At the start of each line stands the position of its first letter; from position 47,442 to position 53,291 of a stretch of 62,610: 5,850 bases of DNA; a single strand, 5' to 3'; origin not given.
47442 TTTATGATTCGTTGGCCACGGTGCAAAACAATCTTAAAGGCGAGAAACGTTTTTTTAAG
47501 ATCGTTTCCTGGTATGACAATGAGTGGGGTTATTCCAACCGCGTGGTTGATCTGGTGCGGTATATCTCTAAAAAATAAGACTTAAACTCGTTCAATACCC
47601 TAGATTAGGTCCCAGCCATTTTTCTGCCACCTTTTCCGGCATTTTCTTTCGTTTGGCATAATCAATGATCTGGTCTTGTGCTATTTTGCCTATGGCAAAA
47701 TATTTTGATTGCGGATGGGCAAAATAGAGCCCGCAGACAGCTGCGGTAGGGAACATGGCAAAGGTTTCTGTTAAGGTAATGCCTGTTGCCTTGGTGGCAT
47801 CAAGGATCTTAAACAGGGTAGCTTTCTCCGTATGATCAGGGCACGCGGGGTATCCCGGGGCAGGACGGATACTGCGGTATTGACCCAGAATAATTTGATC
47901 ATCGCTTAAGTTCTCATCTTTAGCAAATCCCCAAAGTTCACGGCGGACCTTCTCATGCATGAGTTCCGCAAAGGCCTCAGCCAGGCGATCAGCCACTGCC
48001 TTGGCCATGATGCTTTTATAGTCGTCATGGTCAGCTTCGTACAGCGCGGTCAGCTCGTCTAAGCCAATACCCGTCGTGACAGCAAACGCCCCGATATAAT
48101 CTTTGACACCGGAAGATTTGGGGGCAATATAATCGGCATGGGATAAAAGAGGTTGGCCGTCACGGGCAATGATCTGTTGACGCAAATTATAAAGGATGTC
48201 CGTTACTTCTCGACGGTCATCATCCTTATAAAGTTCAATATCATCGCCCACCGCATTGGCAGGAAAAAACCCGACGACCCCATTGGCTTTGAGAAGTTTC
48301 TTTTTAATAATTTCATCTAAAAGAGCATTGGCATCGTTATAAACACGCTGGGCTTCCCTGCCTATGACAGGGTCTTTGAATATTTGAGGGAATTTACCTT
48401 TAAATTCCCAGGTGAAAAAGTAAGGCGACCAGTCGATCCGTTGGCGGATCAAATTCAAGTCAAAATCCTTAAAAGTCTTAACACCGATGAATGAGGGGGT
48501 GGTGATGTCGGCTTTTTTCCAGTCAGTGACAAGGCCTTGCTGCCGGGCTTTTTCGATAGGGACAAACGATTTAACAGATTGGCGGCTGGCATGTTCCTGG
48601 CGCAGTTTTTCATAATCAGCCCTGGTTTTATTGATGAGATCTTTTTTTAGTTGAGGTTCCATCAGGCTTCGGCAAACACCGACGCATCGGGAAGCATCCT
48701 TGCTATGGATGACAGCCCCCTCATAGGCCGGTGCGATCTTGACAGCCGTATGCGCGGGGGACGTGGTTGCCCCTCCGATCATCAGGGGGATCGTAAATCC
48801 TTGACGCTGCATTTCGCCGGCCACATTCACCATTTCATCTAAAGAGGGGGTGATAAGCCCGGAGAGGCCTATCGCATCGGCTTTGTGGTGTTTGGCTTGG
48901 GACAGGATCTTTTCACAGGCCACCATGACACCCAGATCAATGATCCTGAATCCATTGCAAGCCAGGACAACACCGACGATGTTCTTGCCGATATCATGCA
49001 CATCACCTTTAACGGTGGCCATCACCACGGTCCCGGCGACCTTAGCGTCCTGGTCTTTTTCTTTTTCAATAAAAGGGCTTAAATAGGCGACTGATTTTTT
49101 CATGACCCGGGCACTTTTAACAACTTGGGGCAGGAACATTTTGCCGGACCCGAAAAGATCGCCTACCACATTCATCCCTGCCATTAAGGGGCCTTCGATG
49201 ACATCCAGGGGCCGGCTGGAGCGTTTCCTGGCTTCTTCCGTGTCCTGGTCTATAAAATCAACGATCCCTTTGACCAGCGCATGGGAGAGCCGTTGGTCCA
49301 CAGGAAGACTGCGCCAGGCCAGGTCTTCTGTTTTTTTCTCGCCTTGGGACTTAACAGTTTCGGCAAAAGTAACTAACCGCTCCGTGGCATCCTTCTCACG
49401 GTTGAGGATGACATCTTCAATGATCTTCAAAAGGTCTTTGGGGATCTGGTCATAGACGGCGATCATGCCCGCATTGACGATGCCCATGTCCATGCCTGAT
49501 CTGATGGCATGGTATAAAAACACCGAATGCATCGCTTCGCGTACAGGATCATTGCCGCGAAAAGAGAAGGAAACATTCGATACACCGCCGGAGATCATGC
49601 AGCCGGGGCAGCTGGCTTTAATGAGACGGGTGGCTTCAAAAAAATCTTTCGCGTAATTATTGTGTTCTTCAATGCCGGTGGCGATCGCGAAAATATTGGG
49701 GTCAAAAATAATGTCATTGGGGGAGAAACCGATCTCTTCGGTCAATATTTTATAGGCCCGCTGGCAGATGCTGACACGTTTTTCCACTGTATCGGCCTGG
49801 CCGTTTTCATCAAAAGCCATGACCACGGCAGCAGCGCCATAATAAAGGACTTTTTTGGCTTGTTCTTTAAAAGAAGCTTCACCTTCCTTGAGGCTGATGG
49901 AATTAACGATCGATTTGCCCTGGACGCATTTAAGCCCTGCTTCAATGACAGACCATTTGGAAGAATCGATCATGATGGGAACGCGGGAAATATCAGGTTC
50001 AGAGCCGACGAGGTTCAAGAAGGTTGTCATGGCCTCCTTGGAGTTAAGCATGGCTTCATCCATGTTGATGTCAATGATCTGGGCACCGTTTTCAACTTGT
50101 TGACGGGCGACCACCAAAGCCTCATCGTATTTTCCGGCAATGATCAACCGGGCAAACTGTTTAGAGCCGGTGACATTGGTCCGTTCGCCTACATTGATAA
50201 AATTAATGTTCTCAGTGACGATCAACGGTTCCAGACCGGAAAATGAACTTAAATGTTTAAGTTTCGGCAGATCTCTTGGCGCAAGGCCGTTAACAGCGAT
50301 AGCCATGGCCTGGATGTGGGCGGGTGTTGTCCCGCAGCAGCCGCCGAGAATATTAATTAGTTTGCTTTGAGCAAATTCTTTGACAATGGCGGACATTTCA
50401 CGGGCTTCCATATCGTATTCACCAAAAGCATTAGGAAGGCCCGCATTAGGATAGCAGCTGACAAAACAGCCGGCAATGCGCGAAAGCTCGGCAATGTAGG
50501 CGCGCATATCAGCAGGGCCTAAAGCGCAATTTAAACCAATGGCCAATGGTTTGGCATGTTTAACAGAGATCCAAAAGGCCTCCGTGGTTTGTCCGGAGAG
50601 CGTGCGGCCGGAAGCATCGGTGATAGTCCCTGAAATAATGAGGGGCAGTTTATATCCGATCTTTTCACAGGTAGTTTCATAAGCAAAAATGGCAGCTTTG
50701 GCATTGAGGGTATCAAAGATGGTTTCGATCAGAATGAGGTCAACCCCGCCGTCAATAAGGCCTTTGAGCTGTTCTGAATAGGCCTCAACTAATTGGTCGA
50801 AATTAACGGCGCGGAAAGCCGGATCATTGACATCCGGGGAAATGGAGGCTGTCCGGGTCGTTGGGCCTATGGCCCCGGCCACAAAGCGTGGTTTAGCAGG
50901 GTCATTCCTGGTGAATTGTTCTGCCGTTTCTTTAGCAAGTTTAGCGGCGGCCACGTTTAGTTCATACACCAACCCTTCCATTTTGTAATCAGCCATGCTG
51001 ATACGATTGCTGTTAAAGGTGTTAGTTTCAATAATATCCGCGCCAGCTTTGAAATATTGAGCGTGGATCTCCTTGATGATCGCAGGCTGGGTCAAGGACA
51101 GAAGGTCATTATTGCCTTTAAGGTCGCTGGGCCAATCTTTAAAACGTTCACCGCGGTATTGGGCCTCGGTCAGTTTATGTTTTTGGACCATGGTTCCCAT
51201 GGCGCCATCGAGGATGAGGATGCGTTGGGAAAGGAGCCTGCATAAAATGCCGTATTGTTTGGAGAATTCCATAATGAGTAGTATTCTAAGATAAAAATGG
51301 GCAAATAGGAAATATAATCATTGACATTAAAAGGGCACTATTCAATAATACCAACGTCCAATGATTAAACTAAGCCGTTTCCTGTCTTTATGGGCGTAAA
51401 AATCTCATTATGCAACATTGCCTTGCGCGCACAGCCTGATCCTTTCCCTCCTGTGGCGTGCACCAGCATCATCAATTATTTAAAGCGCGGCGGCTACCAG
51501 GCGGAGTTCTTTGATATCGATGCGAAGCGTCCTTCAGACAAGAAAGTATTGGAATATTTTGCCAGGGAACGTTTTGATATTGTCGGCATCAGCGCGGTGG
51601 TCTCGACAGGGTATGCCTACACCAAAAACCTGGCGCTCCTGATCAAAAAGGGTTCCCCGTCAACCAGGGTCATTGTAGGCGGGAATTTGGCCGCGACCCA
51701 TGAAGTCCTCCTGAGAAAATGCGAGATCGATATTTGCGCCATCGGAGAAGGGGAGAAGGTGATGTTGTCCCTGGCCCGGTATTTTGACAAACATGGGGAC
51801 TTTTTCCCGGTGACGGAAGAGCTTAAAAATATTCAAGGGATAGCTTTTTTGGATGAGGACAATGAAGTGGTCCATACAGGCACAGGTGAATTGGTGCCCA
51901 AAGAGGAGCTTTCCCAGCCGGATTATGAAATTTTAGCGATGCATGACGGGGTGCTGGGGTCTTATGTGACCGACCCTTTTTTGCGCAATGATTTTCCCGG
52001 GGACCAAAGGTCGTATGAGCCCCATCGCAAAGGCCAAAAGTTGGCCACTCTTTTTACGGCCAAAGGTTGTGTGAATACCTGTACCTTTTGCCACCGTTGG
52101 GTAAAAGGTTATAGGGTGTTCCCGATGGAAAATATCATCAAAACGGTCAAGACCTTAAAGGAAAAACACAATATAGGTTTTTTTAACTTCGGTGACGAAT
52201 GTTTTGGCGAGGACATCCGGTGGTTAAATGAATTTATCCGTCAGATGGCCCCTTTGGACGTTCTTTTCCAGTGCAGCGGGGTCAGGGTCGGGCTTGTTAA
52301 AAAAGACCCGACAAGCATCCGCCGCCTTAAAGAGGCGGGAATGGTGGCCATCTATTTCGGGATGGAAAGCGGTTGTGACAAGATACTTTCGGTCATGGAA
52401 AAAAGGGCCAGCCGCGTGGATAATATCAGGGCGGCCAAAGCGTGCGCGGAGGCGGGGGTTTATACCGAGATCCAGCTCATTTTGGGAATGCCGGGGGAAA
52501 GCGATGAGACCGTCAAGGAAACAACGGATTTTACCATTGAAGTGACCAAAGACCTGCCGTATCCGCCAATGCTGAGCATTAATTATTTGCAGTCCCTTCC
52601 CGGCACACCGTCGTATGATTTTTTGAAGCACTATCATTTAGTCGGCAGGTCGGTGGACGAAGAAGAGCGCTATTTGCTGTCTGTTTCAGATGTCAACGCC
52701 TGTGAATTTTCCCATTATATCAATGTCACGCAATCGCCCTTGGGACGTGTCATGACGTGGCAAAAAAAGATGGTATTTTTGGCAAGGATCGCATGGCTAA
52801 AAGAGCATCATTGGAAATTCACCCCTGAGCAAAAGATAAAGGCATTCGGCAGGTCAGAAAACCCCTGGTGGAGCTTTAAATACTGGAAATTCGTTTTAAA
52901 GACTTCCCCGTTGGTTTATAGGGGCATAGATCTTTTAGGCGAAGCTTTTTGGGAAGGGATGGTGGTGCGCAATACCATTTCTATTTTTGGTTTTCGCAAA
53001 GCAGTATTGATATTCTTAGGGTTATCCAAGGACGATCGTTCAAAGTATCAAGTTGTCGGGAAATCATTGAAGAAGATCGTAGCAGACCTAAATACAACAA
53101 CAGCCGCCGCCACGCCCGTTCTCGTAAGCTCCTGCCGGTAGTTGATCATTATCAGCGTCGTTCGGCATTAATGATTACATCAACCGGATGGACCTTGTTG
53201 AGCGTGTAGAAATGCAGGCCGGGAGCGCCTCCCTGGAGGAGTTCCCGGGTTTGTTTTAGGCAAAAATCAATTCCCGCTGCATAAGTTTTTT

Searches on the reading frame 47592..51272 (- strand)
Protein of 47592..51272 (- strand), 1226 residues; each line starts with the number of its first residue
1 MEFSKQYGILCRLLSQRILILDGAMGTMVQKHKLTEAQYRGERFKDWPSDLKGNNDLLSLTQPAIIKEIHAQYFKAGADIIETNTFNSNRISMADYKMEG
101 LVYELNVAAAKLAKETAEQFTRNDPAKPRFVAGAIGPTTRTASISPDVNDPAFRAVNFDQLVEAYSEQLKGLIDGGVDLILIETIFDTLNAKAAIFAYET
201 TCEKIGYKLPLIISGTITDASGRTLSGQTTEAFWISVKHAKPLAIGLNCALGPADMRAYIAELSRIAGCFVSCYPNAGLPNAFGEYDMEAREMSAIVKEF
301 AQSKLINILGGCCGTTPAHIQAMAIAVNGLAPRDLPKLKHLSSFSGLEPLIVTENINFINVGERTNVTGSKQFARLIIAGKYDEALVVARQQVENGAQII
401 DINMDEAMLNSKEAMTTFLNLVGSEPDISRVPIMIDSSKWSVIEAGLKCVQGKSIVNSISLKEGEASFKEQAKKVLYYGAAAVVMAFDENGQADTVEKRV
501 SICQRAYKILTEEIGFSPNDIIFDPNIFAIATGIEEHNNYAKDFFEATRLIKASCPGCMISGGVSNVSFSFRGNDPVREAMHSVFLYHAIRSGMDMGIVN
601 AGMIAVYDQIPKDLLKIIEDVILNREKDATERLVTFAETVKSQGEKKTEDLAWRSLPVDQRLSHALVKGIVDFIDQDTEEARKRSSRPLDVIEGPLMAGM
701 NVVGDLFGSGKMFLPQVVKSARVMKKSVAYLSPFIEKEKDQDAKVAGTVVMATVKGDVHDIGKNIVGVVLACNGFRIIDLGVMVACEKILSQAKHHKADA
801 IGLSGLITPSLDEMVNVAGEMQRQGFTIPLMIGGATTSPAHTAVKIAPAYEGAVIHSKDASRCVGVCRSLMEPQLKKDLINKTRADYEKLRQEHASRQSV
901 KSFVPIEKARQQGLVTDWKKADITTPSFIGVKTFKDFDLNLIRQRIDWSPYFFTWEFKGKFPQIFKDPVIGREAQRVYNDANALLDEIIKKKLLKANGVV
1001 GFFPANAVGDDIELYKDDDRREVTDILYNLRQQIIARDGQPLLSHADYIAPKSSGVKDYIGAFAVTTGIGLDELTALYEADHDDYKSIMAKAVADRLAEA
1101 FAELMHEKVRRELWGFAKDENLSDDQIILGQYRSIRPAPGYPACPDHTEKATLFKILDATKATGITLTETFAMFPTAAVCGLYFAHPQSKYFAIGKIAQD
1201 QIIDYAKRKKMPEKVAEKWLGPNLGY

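Call 12: search_protein_families(library=pfam, proteins=[window:47592-51272:-], max_evalue=0.001)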
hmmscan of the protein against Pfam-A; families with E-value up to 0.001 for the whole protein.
window:47592-51272:- (1226 aa): 5 families
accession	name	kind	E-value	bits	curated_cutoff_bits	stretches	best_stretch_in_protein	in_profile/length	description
PF02965.22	Met_synt_B12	-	1.2e-120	402.5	25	1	939-1210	2-273/273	Vitamin B12 dependent methionine synthase, activation domain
PF02574.22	S-methyl_trans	-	1.2e-98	331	22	1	19-326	1-282/283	Homocysteine S-methyltransferase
PF00809.28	Pterin_bind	-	5e-63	213.4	25.5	1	362-600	1-244/244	Pterin binding enzyme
PF02607.22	B12-binding_2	-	3.8e-24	85.1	23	1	660-731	3-73/74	B12 binding domain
PF02310.24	B12-binding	-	1.6e-19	70.3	32.1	1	748-841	2-97/121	B12 binding domain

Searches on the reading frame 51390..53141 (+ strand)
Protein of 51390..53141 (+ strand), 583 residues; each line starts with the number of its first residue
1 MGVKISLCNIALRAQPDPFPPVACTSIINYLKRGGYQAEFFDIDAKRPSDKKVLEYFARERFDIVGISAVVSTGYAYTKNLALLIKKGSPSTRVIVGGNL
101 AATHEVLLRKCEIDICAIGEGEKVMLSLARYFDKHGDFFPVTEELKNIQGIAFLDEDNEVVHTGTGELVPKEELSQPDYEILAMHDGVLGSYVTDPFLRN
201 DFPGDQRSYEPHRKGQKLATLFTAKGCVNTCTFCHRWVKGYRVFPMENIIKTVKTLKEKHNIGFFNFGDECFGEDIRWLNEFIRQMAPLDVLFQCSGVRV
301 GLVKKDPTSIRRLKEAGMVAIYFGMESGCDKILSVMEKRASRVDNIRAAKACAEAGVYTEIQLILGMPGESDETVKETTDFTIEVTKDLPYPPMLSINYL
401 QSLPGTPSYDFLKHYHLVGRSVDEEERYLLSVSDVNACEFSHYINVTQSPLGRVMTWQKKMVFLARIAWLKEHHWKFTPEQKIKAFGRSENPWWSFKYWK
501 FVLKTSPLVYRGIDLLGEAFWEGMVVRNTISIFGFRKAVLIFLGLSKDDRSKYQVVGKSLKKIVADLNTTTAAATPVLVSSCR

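Call 12: search_protein_families(library=pfam, proteins=[window:51390-53141:+], max_evalue=0.001)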
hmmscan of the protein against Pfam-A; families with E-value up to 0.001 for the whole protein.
window:51390-53141:+ (583 aa): 2 families
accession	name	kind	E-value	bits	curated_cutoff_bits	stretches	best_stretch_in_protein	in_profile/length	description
PF04055.27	Radical_SAM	-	3.5e-18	66.8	29.5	1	224-381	4-165/166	Radical SAM superfamily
PF02310.24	B12-binding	-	1.4e-15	57.6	32.1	1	19-126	12-118/121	B12 binding domain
